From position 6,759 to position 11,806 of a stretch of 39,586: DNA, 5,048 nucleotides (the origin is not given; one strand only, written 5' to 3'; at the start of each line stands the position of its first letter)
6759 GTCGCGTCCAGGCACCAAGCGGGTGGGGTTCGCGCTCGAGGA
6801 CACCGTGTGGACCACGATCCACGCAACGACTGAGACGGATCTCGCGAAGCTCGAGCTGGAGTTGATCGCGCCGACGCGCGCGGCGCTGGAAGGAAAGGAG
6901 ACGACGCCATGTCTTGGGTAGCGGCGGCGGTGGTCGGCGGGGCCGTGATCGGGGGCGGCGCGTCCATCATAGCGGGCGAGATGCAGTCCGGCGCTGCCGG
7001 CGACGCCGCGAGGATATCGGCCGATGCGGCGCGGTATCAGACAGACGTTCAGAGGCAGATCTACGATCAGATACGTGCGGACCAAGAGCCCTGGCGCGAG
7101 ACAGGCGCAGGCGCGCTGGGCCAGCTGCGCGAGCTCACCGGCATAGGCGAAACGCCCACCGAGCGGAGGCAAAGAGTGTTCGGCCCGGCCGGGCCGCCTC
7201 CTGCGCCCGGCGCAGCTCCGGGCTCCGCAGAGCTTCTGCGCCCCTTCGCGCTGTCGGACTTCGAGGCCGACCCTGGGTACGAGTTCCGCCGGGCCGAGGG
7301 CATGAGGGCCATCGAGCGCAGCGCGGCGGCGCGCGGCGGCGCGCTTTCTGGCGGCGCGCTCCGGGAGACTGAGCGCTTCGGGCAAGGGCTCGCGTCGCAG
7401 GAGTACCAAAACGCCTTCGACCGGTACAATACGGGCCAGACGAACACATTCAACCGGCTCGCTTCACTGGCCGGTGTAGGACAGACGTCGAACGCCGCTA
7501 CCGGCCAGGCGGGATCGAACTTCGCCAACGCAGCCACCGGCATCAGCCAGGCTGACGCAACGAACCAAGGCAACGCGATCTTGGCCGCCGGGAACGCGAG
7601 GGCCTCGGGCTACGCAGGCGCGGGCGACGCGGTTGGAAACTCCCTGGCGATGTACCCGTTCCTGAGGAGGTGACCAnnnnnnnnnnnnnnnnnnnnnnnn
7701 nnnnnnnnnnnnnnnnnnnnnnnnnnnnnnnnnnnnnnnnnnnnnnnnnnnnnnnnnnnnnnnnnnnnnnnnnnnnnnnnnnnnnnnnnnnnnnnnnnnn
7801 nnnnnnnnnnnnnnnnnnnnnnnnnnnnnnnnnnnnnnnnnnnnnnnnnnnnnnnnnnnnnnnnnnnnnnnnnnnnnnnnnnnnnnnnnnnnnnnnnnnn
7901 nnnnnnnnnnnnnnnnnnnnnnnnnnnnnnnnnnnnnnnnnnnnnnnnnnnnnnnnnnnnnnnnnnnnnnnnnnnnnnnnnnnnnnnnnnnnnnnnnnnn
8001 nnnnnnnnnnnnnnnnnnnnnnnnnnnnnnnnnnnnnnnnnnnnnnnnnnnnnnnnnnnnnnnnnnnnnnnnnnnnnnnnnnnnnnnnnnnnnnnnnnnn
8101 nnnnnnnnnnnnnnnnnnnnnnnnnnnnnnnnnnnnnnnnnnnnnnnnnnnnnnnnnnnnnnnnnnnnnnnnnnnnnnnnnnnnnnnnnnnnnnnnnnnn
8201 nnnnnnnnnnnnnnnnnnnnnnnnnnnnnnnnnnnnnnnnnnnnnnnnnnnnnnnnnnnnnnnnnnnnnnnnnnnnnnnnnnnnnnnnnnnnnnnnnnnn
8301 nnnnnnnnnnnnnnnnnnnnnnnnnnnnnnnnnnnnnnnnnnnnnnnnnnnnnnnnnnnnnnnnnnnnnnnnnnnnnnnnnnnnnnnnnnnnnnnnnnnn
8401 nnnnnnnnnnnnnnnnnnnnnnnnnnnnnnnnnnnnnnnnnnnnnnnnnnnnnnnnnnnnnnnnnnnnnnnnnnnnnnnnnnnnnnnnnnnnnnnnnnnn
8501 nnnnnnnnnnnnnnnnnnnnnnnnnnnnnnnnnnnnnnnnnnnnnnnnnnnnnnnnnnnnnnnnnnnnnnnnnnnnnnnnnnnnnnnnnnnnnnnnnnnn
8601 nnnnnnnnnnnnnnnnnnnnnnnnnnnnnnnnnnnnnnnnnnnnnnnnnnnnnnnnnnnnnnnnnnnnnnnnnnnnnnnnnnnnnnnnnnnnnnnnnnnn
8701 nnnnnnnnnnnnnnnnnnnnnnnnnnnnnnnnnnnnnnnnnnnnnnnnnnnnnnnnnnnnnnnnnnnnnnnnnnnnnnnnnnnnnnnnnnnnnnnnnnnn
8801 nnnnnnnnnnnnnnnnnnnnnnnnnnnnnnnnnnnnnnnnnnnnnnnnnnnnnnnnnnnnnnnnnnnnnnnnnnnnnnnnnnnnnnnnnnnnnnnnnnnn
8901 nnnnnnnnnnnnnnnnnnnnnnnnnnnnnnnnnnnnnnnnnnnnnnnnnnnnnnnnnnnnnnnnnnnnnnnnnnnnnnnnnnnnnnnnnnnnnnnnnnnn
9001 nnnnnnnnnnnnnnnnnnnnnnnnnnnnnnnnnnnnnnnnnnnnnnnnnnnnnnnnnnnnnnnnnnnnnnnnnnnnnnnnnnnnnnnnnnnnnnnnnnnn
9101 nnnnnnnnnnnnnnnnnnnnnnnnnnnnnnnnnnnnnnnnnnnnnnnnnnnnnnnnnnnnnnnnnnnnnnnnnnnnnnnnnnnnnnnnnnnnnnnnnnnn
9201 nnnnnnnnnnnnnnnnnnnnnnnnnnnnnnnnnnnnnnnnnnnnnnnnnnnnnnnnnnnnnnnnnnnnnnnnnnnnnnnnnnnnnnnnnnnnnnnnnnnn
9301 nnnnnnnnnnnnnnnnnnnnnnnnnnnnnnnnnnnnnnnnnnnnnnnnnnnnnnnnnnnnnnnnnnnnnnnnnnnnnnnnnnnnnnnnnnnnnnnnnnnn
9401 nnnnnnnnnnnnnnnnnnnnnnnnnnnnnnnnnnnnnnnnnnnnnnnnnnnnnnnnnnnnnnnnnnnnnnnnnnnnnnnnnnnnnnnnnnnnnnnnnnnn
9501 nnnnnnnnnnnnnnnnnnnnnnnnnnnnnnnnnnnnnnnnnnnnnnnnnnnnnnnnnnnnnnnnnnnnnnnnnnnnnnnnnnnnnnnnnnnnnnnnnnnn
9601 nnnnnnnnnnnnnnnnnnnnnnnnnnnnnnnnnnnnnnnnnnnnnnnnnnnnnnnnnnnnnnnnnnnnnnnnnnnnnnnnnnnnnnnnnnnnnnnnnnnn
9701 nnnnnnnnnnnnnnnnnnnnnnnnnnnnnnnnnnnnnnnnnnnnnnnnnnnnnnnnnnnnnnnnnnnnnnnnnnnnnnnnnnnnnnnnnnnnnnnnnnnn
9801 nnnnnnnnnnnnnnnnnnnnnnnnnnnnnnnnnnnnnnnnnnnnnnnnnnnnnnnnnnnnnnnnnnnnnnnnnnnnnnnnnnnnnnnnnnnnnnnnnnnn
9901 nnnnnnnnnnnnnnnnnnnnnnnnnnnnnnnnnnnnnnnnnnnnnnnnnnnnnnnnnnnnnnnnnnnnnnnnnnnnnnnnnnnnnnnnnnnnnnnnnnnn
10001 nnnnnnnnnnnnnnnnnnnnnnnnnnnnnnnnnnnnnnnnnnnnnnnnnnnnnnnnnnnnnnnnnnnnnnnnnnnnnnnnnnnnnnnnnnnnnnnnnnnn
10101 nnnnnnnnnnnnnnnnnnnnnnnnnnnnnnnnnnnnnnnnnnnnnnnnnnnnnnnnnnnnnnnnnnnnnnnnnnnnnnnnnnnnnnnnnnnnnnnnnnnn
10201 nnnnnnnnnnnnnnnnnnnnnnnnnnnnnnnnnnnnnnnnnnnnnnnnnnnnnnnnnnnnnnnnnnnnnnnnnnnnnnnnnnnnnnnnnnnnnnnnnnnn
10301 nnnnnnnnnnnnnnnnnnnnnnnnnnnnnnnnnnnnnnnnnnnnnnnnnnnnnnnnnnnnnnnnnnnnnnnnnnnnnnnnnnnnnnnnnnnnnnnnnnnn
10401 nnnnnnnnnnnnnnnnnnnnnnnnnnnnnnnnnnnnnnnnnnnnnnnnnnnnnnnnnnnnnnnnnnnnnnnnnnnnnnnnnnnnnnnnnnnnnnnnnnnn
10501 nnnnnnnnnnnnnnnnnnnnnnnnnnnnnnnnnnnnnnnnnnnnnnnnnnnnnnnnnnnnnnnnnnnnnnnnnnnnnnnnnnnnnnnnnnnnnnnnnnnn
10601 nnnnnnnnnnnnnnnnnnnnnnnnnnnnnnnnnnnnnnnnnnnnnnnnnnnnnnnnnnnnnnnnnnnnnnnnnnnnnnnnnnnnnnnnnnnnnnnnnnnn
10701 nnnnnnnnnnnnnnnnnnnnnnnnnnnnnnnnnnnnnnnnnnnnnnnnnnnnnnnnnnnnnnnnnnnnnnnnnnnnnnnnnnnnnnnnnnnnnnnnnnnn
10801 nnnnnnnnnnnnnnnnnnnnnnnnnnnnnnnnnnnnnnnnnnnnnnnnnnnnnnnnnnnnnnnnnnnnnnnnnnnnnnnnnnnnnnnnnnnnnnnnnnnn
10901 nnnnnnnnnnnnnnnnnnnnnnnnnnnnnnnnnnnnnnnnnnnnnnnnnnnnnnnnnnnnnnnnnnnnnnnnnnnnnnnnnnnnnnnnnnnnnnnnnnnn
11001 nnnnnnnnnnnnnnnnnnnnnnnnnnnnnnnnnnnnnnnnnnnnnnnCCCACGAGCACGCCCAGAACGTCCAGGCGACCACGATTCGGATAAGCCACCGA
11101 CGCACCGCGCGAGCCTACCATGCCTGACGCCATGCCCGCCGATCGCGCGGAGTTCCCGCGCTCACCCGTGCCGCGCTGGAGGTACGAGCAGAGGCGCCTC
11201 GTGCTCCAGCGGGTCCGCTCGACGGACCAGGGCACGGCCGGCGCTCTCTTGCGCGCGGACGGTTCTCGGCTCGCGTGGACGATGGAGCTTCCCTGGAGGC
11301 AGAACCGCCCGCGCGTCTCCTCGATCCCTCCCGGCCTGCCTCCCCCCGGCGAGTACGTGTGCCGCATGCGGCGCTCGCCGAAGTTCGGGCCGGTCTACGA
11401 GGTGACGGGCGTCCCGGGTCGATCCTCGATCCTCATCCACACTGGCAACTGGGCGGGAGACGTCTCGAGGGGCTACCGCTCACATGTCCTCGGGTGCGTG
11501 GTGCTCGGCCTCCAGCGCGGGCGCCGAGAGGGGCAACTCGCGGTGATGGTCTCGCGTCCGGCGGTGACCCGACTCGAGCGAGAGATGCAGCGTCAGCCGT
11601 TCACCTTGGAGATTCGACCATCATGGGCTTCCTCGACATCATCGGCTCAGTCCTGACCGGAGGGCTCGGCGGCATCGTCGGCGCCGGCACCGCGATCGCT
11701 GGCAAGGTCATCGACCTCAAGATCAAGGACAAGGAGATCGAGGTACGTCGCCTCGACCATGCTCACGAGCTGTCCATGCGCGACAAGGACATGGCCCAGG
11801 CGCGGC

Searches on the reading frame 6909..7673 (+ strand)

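Call 81: search_protein_families(library=pfam, max_evalue=0.001, proteins=[window:6909-7673:+])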
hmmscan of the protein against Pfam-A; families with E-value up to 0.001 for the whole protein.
window:6909-7673:+ (254 aa): 1 family
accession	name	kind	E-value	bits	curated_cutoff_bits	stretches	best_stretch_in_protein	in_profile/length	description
PF25688.1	P22_gp7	-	0.00058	20.2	28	1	26-78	24-76/230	Bacteriophage P22 DNA ejection protein gp7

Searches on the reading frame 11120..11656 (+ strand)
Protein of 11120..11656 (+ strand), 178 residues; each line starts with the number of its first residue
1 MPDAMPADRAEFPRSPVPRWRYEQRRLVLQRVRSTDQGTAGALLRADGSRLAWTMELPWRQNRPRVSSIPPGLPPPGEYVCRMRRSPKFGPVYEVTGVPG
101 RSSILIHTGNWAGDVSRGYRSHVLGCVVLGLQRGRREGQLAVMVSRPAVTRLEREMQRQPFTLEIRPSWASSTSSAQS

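Call 80: search_protein_families(library=pfam, max_evalue=0.001, proteins=[window:11120-11656:+])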
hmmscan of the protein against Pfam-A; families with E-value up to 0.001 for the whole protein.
window:11120-11656:+ (178 aa): 1 family
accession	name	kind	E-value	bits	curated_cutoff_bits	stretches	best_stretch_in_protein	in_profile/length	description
PF18925.5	DUF5675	-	1.1e-20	74.1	26.7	1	29-157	2-113/114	Family of unknown function (DUF5675)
